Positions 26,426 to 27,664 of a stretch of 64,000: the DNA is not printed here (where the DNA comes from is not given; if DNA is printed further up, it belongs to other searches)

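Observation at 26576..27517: HARE-HTH N-terminal domain fused through a low-complexity K/P/A/E linker to a NucS/PD-(D/E)xK-like domain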

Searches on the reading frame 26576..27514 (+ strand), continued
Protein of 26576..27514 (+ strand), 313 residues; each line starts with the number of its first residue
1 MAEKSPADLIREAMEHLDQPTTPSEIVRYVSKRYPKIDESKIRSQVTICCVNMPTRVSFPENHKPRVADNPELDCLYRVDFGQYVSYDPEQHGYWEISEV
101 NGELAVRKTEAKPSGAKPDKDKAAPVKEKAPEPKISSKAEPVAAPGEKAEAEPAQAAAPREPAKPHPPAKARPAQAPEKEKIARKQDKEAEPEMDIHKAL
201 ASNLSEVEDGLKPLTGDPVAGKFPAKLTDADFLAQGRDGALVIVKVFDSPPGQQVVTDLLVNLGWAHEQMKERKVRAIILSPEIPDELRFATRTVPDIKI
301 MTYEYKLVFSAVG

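Call 90: fold_search(model_id=the predicted structure, library=viral)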
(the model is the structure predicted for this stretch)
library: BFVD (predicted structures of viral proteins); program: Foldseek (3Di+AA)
matches with E <= 10: 215; with E <= 0.001: 0
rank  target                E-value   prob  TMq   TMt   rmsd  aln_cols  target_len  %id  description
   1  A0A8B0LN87            5.2e-03  1.00  0.25  0.49   7.3       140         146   14  Uncharacterized protein [uncultured archaeal virus]
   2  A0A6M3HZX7            1.7e-02  0.98  0.24  0.53   5.0       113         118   12  (no name in the UniProt tables at hand)
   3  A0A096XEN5            1.9e-02  0.54  0.11  0.23   6.1        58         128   17  Uncharacterized protein [Escherichia phage phi191]
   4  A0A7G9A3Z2            2.2e-02  1.00  0.19  0.19   3.1        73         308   15  Uncharacterized protein [Bacteriophage sp.]
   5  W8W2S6                2.6e-02  0.97  0.20  0.34   7.5        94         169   13  RNA polymerase II subunit Rpb5b [Invertebrate iridovirus 25]
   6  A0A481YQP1            4.1e-02  0.75  0.20  0.24  12.6       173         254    9  Uncharacterized protein [Marseillevirus LCMAC101]
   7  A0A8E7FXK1            4.4e-02  0.47  0.15  0.07   6.5        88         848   15  (no name in the UniProt tables at hand)
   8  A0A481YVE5            4.6e-02  0.93  0.18  0.27   8.9        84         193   13  Uncharacterized protein [Marseillevirus LCMAC102]
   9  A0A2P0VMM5            4.9e-02  0.95  0.23  0.42   9.8       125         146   10  Uncharacterized protein [Tetraselmis virus 1]
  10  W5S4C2                6.0e-02  0.89  0.18  0.24   3.8        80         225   15  RNA polymerase II RPB5 subunit [Pithovirus sibericum]
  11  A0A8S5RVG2            7.2e-02  0.84  0.18  0.26   4.2        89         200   11  PD-(D/E)XK nuclease superfamily protein [Siphoviridae sp. ctHip2]
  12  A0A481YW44            8.1e-02  0.72  0.19  0.27  11.7       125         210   14  DNA-directed RNA polymerase subunit 5 [Marseillevirus LCMAC201]
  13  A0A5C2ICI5            8.1e-02  0.30  0.14  0.08   6.9        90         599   17  (no name in the UniProt tables at hand)
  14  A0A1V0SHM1            8.1e-02  0.18  0.13  0.15  27.9       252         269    8  Uncharacterized protein [Hokovirus HKV1]
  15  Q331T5                9.8e-02  0.92  0.20  0.29   3.9        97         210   15  (no name in the UniProt tables at hand)
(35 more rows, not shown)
